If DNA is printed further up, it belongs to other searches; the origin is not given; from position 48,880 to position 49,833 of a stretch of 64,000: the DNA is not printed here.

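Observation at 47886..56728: Candidate undescribed module: recombination-type genes (DprA-like, RmuC) and TA genes caught between the two methylase copies, followed by an AAA ATPase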

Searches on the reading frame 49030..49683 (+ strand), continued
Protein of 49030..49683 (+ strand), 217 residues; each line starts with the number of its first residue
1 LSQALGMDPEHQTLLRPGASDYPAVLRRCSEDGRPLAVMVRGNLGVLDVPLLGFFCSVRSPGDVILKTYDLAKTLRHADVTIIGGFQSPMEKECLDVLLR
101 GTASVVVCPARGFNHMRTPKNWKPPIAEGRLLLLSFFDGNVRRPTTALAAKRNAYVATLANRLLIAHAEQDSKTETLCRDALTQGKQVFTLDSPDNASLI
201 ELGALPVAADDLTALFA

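Call 27: search_protein_families(library=pfam, proteins=[L004:1-3174:+, L002:6653-7669:+], max_evalue=0.01)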
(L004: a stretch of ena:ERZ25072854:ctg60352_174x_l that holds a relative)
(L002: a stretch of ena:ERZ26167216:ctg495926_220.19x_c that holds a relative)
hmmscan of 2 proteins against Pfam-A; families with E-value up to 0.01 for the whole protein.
L004:1-3174:+ (1057 aa): 6 families
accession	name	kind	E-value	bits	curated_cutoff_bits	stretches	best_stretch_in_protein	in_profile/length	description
PF00271.37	Helicase_C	-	2.3e-17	63.7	23.5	1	647-767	2-110/110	Helicase conserved C-terminal domain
PF00176.29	SNF2-rel_dom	-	1.4e-11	44.5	24.9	2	197-262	2-73/290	SNF2-related domain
PF00270.35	DEAD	-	6.5e-08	32.9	26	1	277-327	114-162/167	DEAD/DEAH box helicase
PF04851.21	ResIII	-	1.5e-07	31.9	22.5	1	280-325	122-163/164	Type III restriction enzyme, res subunit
PF13091.12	PLDc_2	-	4.8e-07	30.1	27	1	40-133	40-132/132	PLD-like domain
PF09565.16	RE_NgoFVII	-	3.5e-05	23.6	23.8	1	59-134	75-150/162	NgoFVII restriction endonuclease N-terminal PLD domain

L002:6653-7669:+ (338 aa): 3 families
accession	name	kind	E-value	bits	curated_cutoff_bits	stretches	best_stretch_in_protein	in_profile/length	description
PF20296.3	MTaX1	-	9.4e-19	68.5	25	1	45-155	6-111/111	Methylase-associated X1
PF13391.12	HNH_2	-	7.1e-13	48.6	21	1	221-269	1-65/66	HNH endonuclease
PF01844.29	HNH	-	0.0019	18.7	21.4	1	221-256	1-38/47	HNH endonuclease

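Call 35: search_protein_families(library=ncbifam, proteins=[window:49048-49683:+, L004:1-3174:+, L002:6653-7669:+], max_evalue=0.001)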
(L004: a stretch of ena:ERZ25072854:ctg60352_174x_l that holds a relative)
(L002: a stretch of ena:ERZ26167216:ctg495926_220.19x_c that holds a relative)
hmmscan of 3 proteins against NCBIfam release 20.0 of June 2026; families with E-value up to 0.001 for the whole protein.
window:49048-49683:+ (211 aa): 2 families
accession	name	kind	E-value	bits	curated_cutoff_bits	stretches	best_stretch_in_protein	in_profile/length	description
TIGR00732.1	dprA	equivalog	5.2e-11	42.2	191.15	1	6-189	9-191/220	DNA-processing protein DprA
NF008007.0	PRK10736.1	equivalog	1.5e-05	24.4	495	1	5-188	71-253/374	DNA-protecting protein DprA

L004:1-3174:+ (1057 aa): 20 families
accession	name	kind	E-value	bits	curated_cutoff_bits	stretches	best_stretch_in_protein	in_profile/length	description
NF042964.1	phospholipD_antiphage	equivalog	1.5e-40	139.4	1100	2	620-815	642-836/895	phospholipase D-like domain-containing anti-phage protein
NF038317.1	DISARM_DrmD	equivalog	1.1e-34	120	610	1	493-874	377-708/1021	DISARM system SNF2-like helicase DrmD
NF041062.1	DpdE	equivalog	9.7e-29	99.9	500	2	582-785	472-659/1048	protein DpdE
NF038318.1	DISARM_DrmD_b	equivalog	4e-24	84.8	950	1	661-774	410-538/868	DISARM system SNF2-like helicase DrmD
NF003426.0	PRK04914.1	equivalog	3e-14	52.2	576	1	588-771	428-596/959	RNA polymerase-associated protein RapA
NF010337.0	PRK13766.1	equivalog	1.8e-12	46.2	610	1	603-766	307-468/781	Hef nuclease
NF053711.1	RNA_heli_RhlE1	exception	8.5e-11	41.2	750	1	655-801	238-370/434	RNA helicase RhlE1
NF053675.1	pilus_reg_Snf2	equivalog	7e-10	37.6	1100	1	642-779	857-984/1029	pilus expression-regulating Snf2 family helicase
NF008394.0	PRK11192.1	equivalog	7.2e-09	35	507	1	636-773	223-348/441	ATP-dependent RNA helicase SrmB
NF058637.1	helic_SCO1167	equivalog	7.3e-09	34.2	1200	0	645-770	762-878/932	SCO1167/SCO6262 family helicase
NF008744.0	PRK11776.1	equivalog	2.9e-07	29.4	524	1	633-790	215-357/460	ATP-dependent RNA helicase DbpA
NF002340.1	PRK01297.1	equivalog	4.7e-07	28.9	564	1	644-773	233-350/372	ATP-dependent RNA helicase RhlB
NF053631.1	RNA_helic_CshA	equivalog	5.3e-07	28.9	646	1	612-820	190-380/434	degradosome RNA helicase CshA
NF053710.1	RNA_heli_RhlE2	exception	9.1e-07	27.6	925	1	648-826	236-398/635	RNA helicase RhlE2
NF041790.1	anti-phage_ZorD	equivalog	2.1e-05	22.6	1500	0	656-773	917-1031/1035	type I Zorya anti-phage system protein ZorD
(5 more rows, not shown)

L002:6653-7669:+ (338 aa): 2 families
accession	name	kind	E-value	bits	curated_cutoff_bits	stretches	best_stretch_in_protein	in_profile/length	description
NF045808.1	PT-DNA_restrict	exception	3.8e-20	72.2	180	1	186-269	142-230/284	phosphorothioated DNA-binding restriction endonuclease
NF040563.1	guided_IscB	equivalog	0.00036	19.8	175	1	210-264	180-237/314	RNA-guided endonuclease IscB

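Call 45: search_solved_structures(query=A1, max_evalue=1, show_alignments=2)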
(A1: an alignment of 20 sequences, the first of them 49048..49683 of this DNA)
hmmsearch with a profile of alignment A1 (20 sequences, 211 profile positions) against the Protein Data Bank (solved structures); distinct sequences matched with E-value up to 1: 5.
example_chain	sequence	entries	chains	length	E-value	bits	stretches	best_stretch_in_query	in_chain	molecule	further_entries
8hi6_A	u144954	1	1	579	0.19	13.8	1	54-99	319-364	Short-chain dehydrogenase/reductase SDR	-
7udk_A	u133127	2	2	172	0.22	13.6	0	151-170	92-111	Designed helical repeat protein (DHR) RPB_LRP2_R4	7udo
3uqz_A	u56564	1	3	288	0.26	13.4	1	34-186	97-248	DNA processing protein DprA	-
8hi4_A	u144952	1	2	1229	0.42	12.7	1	54-99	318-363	Short-chain dehydrogenase/reductase SDR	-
1dcq_A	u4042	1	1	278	0.82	11.7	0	86-119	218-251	PYK2-ASSOCIATED PROTEIN BETA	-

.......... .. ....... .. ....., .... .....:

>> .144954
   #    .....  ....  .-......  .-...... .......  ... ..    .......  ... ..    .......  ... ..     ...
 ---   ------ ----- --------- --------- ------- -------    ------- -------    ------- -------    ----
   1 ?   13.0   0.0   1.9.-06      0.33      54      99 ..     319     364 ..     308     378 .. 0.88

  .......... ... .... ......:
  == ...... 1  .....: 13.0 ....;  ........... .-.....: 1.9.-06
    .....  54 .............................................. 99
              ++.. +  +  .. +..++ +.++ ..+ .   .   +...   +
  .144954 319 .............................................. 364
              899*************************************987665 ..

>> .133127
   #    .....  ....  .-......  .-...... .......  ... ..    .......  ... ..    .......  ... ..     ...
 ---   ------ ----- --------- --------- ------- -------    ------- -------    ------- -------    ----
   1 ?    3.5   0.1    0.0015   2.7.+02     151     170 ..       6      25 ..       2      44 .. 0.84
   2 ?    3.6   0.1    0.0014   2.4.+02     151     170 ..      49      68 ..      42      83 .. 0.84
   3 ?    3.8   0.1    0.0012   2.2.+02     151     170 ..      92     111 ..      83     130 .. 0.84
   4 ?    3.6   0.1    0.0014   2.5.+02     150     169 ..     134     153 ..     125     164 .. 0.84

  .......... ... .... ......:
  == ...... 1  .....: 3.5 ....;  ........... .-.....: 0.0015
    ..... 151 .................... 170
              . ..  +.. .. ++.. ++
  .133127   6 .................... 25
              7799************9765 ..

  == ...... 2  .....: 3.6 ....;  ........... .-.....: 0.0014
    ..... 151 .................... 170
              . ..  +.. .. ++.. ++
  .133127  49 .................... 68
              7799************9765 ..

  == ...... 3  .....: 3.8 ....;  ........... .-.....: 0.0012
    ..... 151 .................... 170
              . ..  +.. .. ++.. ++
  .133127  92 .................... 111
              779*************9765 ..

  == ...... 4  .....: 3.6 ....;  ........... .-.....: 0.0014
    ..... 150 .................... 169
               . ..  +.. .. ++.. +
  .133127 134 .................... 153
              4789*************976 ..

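Call 47: search_protein_families(library=pfam, proteins=[L009:12-1625:+, L009:8237-9232:+, L009:9229-9642:+, L009:12112-13770:+, L009:14058-14348:-, L009:1920-2228:+, L009:7003-7236:+, L059:3092-5086:+, L024:13563-14705:+, L061:8810-9754:+], max_evalue=0.001)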
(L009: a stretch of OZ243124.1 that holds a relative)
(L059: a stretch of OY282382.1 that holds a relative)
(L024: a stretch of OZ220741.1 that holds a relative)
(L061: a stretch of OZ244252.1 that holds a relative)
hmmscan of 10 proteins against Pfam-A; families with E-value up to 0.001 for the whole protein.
L009:12-1625:+ (537 aa): 1 family
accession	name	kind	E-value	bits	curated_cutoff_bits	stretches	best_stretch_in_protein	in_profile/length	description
PF00082.27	Peptidase_S8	-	4.4e-17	62.8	21.8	1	7-170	133-288/288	Subtilase family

L009:8237-9232:+ (331 aa): 0 families

L009:9229-9642:+ (137 aa): 1 family
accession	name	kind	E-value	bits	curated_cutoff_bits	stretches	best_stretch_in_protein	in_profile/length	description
PF01850.27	PIN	-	3.1e-19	70.2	23.6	1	6-125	1-117/120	PIN domain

L009:12112-13770:+ (552 aa): 0 families

L009:14058-14348:- (96 aa): 1 family
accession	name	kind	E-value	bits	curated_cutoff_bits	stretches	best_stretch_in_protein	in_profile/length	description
PF05015.19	HigB-like_toxin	-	2e-19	70.3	27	1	14-96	11-91/91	RelE-like toxin of type II toxin-antitoxin system HigB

L009:1920-2228:+ (102 aa): 1 family
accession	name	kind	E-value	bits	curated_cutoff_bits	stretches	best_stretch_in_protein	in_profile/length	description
PF04014.23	MazE_antitoxin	-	2.4e-08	34.3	24.7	1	24-68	1-46/48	Antidote-toxin recognition MazE, bacterial antitoxin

L009:7003-7236:+ (77 aa): 0 families

L059:3092-5086:+ (664 aa): 2 families
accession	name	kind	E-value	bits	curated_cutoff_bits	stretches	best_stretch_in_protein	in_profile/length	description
PF00005.33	ABC_tran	-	1.1e-30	107.5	25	1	438-586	1-136/137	ABC transporter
PF13304.12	AAA_21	-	6.6e-05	23.6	27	1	559-618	238-299/304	AAA domain, putative AbiEii toxin, Type IV TA system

L024:13563-14705:+ (380 aa): 2 families
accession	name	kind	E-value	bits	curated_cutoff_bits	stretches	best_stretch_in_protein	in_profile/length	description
PF00528.27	BPD_transp_1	-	6.1e-29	101.5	26.4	1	189-376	1-180/184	Binding-protein-dependent transport system inner membrane component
PF12911.12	OppC_N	-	5.1e-15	55.5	23.9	1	27-78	1-52/53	N-terminal TM domain of oligopeptide transport permease C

L061:8810-9754:+ (314 aa): 2 families
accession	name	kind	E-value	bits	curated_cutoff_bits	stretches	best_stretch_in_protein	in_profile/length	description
PF22809.1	DUF7014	-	2.7e-37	128.2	27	1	184-310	8-134/137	Domain of unknown function (DUF7014)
PF18863.6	AbiJ_NTD4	-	8.6e-20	72.2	34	1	6-176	1-150/152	AbiJ N-terminal domain 4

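Call 52: predict_structure(alignment_id=A1)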
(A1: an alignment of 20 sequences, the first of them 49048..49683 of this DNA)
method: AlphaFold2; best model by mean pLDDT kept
length: 211 residues; sequences in the alignment: 20
mean_pLDDT: 92.1   pTM: 0.90
mean pLDDT of the five models: 92.1, 91.8, 91.3, 90.0, 88.8
residues with pLDDT >= 90: 162; 70-90: 45; 50-70: 4; < 50: 0
segments of 3 or more residues with pLDDT < 50: none
pLDDT, mean of each block of 10 residues (from residue 1): 77 90 90 94 96 85 95 95 92 97 88 92 95 88 94 97 92 96 95 96 91 84
secondary structure, 60 per line:
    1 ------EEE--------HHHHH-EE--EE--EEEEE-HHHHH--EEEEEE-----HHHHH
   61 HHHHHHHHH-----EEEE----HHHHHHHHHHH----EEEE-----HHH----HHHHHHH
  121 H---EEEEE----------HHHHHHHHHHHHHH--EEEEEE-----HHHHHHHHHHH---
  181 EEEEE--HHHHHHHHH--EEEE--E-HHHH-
elements in order: E7-9 H18-22 E32-36 H38-42 E45-50 H56-69 E75-78 H83-93 E98-101 H114-121 E125-129 H140-153 E156-161 H167-177 E181-185 H188-196 E199-202 H207-210

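Call 55: fold_search(model_id=the predicted structure, library=pdb)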
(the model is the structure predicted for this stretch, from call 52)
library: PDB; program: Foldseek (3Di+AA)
matches with E <= 10: 1452; with E <= 0.001: 32
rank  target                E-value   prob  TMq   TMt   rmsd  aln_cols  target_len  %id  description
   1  3uqz_C                1.1e-12  1.00  0.75  0.58   4.3       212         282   18  X-ray structure of DNA processing protein A (DprA) from Streptococcus pneumoniae (released 2012-08-29)
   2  3maj                  2.9e-12  1.00  0.75  0.48   3.8       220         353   22  Crystal structure of putative DNA processing protein DprA from Rhodopseudomonas palustris CGA009 (released 2010-05-12)
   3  3uqz_A                4.4e-12  1.00  0.77  0.59   4.4       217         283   19  X-ray structure of DNA processing protein A (DprA) from Streptococcus pneumoniae (released 2012-08-29)
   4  3uqz_B                6.8e-12  1.00  0.76  0.59   4.2       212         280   18  X-ray structure of DNA processing protein A (DprA) from Streptococcus pneumoniae (released 2012-08-29)
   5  4ljl_A                2.3e-11  1.00  0.74  0.71   3.6       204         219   17  Structural insights into the unique single-stranded DNA binding mode of DNA processing protein A from Helicobacter pyl (released 2014-01-01)
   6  8zva                  2.3e-11  1.00  0.76  0.54   4.6       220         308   19  structure of ShosA from E.coli APEC O1 (released 2025-04-09)
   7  4ljk_B                2.4e-11  1.00  0.74  0.73   4.0       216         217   18  Structural insights into the unique single-stranded DNA binding mode of DNA processing protein A from Helicobacter pyl (released 2014-01-01)
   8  4ljk_A                4.3e-11  1.00  0.74  0.73   4.6       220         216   18  Structural insights into the unique single-stranded DNA binding mode of DNA processing protein A from Helicobacter pyl (released 2014-01-01)
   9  4ljr_A                5.4e-11  1.00  0.73  0.72   4.5       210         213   18  Structural insights into the unique single-stranded DNA binding mode of DNA processing protein A from Helicobacter pyl (released 2014-01-01)
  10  4ljk_G                5.4e-11  1.00  0.71  0.70   4.7       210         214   19  Structural insights into the unique single-stranded DNA binding mode of DNA processing protein A from Helicobacter pyl (released 2014-01-01)
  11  5mll_A                5.8e-11  1.00  0.71  0.69   3.8       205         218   18  Structure of HpDprA at 1.9 Angstroms resolution (released 2017-12-20)
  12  4ljk_D                8.3e-11  1.00  0.71  0.70   4.7       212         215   19  Structural insights into the unique single-stranded DNA binding mode of DNA processing protein A from Helicobacter pyl (released 2014-01-01)
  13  4ljk_F                1.1e-10  1.00  0.72  0.70   3.8       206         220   18  Structural insights into the unique single-stranded DNA binding mode of DNA processing protein A from Helicobacter pyl (released 2014-01-01)
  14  5mll_B                1.2e-10  1.00  0.73  0.71   3.7       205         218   18  Structure of HpDprA at 1.9 Angstroms resolution (released 2017-12-20)
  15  2iz5_D                4.1e-05  1.00  0.53  0.67   4.5       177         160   11  FUNCTION AND STRUCTURE OF THE MOLYBDENUM COFACTOR CARRIER PROTEIN MCP FROM CHLAMYDOMONAS REINHARDTII (released 2006-07-26)
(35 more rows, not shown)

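Call 57: search_solved_structures(query=window:49048-49683:+, max_evalue=10, show_alignments=5)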
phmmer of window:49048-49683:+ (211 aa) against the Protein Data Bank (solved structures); distinct sequences matched with E-value up to 10: 1.
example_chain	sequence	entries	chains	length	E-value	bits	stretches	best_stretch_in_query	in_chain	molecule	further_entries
3uqz_A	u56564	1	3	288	0.16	14.7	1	28-186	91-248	DNA processing protein DprA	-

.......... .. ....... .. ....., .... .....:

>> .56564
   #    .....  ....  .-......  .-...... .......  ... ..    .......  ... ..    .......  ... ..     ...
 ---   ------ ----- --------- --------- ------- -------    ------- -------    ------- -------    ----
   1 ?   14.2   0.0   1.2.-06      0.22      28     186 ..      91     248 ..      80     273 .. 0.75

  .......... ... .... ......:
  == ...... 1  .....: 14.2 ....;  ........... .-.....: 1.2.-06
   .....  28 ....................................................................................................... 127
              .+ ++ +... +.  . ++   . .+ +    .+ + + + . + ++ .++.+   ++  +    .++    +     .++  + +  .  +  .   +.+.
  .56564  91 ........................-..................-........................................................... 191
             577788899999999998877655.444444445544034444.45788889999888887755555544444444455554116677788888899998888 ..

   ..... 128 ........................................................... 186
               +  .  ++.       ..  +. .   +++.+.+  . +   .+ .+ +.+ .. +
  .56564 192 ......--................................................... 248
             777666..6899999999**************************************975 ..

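Call 81: search_dna_similar(query=window:49048-49683:+, collection=plasmids, mode=protein, max_evalue=1e-8, max_rows=15)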
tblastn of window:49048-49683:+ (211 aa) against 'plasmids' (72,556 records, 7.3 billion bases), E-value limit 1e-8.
No match.

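Call 82: search_dna_similar(query=window:49048-49683:+, collection=phages, mode=protein, max_evalue=1e-8, max_rows=10)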
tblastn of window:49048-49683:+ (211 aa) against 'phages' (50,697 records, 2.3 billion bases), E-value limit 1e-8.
No match.

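Call 92: search_protein_families(library=pfam, proteins=[L043:4825-8100:+, L043:8886-9680:+, L024:6076-8124:+, L024:8332-9093:+, L045:7530-9071:+, L045:4437-6143:+, L057:8171-9607:+, L026:8594-9307:+, L059:8694-9890:+, L076:6173-7654:+], max_evalue=0.001)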
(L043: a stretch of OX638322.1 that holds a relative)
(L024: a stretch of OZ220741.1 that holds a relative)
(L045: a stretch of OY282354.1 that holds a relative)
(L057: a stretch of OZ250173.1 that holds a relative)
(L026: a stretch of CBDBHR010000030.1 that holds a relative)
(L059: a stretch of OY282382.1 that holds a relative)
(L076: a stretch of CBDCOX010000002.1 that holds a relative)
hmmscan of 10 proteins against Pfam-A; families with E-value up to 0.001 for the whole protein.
L043:4825-8100:+ (1091 aa): 6 families
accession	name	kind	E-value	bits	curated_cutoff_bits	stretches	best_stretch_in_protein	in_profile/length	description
PF00133.28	tRNA-synt_1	-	6e-113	378.2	22.7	1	19-721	2-413/414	tRNA synthetases class I (I, L, M and V)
PF08264.19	Anticodon_1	-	1e-40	139.4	25.1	1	814-970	1-147/148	Anticodon-binding domain of tRNA ligase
PF09334.17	tRNA-synt_1g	-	3.9e-19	69.1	20.1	2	41-97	2-58/391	tRNA synthetases class I (M)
PF10458.14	Val_tRNA-synt_C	-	5.6e-16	59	25.9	1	1026-1091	1-66/66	Valyl tRNA synthetase tRNA binding arm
PF01406.26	tRNA-synt_1e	-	1.9e-06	28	27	1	662-713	233-284/301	tRNA synthetases class I (C) catalytic domain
PF13603.12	tRNA-synt_1_2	-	0.00039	20.4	25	0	219-352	22-140/185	Leucyl-tRNA synthetase, editing domain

L043:8886-9680:+ (264 aa): 2 families
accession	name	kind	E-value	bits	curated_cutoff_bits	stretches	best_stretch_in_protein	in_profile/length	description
PF22809.1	DUF7014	-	9e-22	77.9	27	1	191-259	7-75/137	Domain of unknown function (DUF7014)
PF18863.6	AbiJ_NTD4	-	9.8e-22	78.5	34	1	5-184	1-150/152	AbiJ N-terminal domain 4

L024:6076-8124:+ (682 aa): 1 family
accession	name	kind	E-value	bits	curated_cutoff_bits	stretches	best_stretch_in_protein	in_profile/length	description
PF01935.23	DUF87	-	1.7e-26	94.1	23.2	1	180-416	11-220/220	Helicase HerA, central domain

L024:8332-9093:+ (253 aa): 0 families

L045:7530-9071:+ (513 aa): 1 family
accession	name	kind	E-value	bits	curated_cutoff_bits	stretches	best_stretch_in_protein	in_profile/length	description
PF00883.26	Peptidase_M17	-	5.3e-100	335.1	25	1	195-501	2-308/310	Cytosol aminopeptidase family, catalytic domain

L045:4437-6143:+ (568 aa): 3 families
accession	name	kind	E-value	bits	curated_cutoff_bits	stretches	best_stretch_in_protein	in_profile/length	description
PF10412.15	TrwB_AAD_bind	-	1.3e-06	28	20.5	1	356-534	207-379/387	Type IV secretion-system coupling protein DNA-binding domain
PF12696.13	TraG-D_C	-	3.9e-05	24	22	1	398-495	4-97/126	TraM recognition site of TraD and TraG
PF02534.20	T4SS-DNA_transf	-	9.8e-05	21.8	20.1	1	347-527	253-429/468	Type IV secretory system Conjugative DNA transfer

L057:8171-9607:+ (478 aa): 3 families
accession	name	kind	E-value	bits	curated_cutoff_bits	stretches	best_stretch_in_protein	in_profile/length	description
PF02518.31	HATPase_c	-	7.1e-21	75.2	26.4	1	348-463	3-110/111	Histidine kinase-, DNA gyrase B-, and HSP90-like ATPase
PF00672.30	HAMP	-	3.7e-12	46.8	25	1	116-164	1-49/53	HAMP domain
PF00512.31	HisKA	-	5e-05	23.7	26.9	1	212-296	2-62/66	His Kinase A (phospho-acceptor) domain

L026:8594-9307:+ (237 aa): 2 families
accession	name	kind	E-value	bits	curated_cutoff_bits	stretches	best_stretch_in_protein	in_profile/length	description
PF18863.6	AbiJ_NTD4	-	2.4e-21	77.2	34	1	5-170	1-150/152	AbiJ N-terminal domain 4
PF22809.1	DUF7014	-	2.4e-17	63.5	27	1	175-233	5-63/137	Domain of unknown function (DUF7014)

L059:8694-9890:+ (398 aa): 1 family
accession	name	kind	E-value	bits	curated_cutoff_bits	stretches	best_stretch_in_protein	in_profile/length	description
PF03235.19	GmrSD_N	-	1.2e-27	97.8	33.2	1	82-228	4-196/199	GmrSD restriction endonuclease, N-terminal domain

L076:6173-7654:+ (493 aa): 3 families
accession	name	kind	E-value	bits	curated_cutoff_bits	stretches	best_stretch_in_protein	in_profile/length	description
PF01408.29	GFO_IDH_MocA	-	4.2e-10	40.8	24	1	98-218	1-118/120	Oxidoreductase family, NAD-binding Rossmann fold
PF02894.22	GFO_IDH_MocA_C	-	4.1e-09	37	22.9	1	292-466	43-216/218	Oxidoreductase family, C-terminal alpha/beta domain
PF22725.1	GFO_IDH_MocA_C3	-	3.1e-08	34.1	27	1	291-374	45-123/124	GFO/IDH/MocA C-terminal domain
